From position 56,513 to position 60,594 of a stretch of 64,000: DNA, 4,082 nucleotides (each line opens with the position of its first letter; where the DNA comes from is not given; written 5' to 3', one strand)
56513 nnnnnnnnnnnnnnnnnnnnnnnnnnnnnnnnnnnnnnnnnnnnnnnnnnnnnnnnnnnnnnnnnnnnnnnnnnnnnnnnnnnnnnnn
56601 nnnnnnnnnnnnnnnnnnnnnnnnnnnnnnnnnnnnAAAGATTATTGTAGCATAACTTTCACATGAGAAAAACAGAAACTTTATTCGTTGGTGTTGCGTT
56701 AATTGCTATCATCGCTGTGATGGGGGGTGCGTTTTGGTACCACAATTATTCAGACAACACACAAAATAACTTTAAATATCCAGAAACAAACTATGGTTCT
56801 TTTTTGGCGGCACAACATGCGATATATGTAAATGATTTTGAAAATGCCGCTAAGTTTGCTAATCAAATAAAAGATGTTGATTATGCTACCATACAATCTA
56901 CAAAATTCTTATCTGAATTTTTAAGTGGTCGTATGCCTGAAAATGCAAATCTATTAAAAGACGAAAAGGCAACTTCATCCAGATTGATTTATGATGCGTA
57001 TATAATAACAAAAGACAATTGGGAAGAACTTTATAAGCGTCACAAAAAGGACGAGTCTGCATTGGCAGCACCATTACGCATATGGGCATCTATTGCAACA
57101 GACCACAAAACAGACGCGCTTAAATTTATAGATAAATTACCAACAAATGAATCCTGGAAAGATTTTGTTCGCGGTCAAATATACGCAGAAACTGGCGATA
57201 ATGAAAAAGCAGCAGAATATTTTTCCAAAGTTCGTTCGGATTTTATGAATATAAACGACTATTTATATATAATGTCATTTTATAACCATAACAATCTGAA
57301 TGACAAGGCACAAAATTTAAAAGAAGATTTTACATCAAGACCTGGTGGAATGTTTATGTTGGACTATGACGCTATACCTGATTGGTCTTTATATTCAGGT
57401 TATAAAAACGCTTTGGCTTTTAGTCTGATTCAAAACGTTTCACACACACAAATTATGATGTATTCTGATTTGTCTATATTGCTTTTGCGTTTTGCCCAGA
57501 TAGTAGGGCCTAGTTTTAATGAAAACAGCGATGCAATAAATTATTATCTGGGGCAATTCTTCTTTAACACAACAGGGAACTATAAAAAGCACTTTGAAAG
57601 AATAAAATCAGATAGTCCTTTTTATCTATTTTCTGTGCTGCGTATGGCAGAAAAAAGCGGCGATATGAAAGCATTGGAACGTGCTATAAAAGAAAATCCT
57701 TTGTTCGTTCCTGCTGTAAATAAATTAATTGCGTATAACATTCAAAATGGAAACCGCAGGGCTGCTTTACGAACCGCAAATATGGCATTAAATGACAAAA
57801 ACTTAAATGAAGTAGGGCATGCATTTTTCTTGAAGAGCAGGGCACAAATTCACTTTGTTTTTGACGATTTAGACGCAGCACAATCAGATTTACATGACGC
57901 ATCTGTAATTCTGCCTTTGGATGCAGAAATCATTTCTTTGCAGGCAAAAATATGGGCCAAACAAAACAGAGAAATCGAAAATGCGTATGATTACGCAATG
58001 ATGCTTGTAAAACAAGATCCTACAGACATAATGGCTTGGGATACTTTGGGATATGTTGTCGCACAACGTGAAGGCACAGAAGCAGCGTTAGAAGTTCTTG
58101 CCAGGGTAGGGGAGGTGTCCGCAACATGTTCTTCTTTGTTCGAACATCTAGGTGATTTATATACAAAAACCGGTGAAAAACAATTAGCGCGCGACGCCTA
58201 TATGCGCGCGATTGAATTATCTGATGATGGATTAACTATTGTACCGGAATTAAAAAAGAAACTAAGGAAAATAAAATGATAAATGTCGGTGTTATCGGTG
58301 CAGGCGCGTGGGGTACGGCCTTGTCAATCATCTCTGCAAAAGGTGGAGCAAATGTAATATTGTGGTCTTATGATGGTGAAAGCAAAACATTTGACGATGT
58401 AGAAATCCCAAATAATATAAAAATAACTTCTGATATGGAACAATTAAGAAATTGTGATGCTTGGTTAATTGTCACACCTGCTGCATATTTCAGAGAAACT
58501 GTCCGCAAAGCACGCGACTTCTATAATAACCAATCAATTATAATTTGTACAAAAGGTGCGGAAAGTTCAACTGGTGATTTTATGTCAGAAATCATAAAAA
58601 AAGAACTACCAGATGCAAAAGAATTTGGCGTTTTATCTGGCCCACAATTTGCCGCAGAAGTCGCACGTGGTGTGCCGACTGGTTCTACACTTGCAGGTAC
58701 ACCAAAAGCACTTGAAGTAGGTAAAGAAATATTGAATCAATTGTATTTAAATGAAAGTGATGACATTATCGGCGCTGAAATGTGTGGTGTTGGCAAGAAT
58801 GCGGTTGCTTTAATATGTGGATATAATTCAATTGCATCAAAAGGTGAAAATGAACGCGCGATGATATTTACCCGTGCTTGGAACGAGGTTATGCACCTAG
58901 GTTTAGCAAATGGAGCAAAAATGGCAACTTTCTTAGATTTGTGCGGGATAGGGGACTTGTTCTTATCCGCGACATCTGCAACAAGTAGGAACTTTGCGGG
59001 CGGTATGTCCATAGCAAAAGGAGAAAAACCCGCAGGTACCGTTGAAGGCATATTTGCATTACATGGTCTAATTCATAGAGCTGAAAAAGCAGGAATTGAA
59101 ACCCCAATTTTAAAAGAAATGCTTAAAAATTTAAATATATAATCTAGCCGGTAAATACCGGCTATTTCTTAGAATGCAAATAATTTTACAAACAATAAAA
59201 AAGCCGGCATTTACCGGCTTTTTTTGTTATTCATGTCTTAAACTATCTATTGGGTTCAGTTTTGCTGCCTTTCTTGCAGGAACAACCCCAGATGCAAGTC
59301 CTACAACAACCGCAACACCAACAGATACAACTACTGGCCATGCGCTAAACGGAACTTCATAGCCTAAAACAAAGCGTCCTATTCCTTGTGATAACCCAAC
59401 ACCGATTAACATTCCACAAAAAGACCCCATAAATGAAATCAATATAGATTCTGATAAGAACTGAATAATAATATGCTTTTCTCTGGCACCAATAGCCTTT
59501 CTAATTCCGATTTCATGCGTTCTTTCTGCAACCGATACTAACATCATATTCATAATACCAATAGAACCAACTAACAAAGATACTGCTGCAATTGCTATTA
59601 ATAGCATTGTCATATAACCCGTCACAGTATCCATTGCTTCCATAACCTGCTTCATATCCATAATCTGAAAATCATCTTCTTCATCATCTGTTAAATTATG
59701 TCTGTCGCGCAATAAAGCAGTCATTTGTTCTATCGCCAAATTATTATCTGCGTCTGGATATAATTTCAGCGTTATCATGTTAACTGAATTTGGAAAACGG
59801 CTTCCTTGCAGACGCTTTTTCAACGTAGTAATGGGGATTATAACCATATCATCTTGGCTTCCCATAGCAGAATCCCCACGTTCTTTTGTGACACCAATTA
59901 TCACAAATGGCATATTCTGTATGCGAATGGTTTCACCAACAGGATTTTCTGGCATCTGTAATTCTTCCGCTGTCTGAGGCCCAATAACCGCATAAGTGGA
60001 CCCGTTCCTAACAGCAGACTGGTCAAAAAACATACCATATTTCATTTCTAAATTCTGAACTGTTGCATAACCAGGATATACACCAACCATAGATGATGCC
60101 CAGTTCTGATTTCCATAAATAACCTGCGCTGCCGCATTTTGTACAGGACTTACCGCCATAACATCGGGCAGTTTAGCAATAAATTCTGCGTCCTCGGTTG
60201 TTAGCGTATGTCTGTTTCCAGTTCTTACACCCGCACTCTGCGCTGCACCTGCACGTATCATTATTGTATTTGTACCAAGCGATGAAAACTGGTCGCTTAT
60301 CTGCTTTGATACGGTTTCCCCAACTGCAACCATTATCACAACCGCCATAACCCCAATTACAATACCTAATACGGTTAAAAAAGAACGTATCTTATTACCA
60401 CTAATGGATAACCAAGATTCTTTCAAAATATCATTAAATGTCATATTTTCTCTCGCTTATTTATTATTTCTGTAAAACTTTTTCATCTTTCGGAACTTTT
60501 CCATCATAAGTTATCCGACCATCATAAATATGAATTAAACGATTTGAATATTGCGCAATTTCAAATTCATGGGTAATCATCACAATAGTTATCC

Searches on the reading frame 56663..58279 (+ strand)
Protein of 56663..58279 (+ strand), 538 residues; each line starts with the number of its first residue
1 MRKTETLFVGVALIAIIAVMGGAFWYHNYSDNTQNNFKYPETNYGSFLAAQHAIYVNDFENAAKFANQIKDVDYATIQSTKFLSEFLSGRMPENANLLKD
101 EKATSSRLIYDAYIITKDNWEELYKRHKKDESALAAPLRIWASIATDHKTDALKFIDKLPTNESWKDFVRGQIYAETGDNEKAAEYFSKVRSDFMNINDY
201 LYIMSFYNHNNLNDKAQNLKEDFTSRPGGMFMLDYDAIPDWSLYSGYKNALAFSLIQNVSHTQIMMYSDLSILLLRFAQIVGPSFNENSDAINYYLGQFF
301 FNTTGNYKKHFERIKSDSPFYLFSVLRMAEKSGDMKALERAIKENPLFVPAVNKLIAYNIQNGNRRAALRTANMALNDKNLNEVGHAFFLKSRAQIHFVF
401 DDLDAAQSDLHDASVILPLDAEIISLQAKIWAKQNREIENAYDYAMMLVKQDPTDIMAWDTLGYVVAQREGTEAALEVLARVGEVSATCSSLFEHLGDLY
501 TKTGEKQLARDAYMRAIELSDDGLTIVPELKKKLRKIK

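Call 26: search_protein_families(library=pfam, proteins=[window:56663-58279:+], max_evalue=0.001)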
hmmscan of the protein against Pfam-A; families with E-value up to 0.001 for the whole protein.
window:56663-58279:+ (538 aa): 9 families
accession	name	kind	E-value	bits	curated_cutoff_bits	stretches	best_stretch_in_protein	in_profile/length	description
PF13181.12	TPR_8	-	2.6e-08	33.8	25.7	0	495-520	6-31/34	Tetratricopeptide repeat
PF07719.23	TPR_2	-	4e-08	33.2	27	0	169-190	6-27/34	Tetratricopeptide repeat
PF00515.34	TPR_1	-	2.3e-07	30.8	27.8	0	495-520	6-31/34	Tetratricopeptide repeat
PF09976.15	TPR_21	-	3.5e-06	27.3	25.5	1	433-527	90-181/193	Tetratricopeptide repeat-like domain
PF13428.12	TPR_14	-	1e-05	26.2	23.5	0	170-194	7-31/44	Tetratricopeptide repeat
PF13424.12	TPR_12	-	4.1e-05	24.1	30.1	0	473-520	27-75/77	Tetratricopeptide repeat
PF23300.3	HEAT_Nup120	-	5.2e-05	23.6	29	1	150-194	13-56/170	Nucleoporin Nup120, HEAT repeats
PF13371.12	TPR_9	-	0.00019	21.8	35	0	429-481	2-54/73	Tetratricopeptide repeat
PF23914.1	TPR_CcmH_CycH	-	0.00048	20.4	42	0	396-481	59-146/158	Cytochrome c-type biogenesis protein H TPR domain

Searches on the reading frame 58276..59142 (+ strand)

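Call 26: search_protein_families(library=pfam, proteins=[window:58276-59142:+], max_evalue=0.001)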
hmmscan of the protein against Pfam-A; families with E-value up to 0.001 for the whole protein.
window:58276-59142:+ (288 aa): 3 families
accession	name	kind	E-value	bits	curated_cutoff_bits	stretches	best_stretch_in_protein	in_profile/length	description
PF01210.29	NAD_Gly3P_dh_N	-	9.5e-32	110.6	23.1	1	4-144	2-155/158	NAD-dependent glycerol-3-phosphate dehydrogenase N-terminus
PF07479.19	NAD_Gly3P_dh_C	-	1.8e-27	96.7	25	1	163-283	1-128/142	NAD-dependent glycerol-3-phosphate dehydrogenase C-terminus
PF20618.3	GPD_NAD_C_bact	-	2.7e-09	37.9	27.6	1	223-281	1-65/66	Bacterial GPD, NAD-dependent C-terminal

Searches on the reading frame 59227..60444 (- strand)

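Call 26: search_protein_families(library=pfam, proteins=[window:59227-60444:-], max_evalue=0.001)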
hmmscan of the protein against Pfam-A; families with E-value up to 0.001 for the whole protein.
window:59227-60444:- (405 aa): 2 families
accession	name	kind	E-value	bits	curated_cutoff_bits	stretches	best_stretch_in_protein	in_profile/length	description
PF12704.14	MacB_PCD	-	9.3e-48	163.7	27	1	21-243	1-206/207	MacB-like periplasmic core domain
PF02687.27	FtsX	-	1.5e-22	80.3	25.5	1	284-398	2-120/120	FtsX-like permease C-terminal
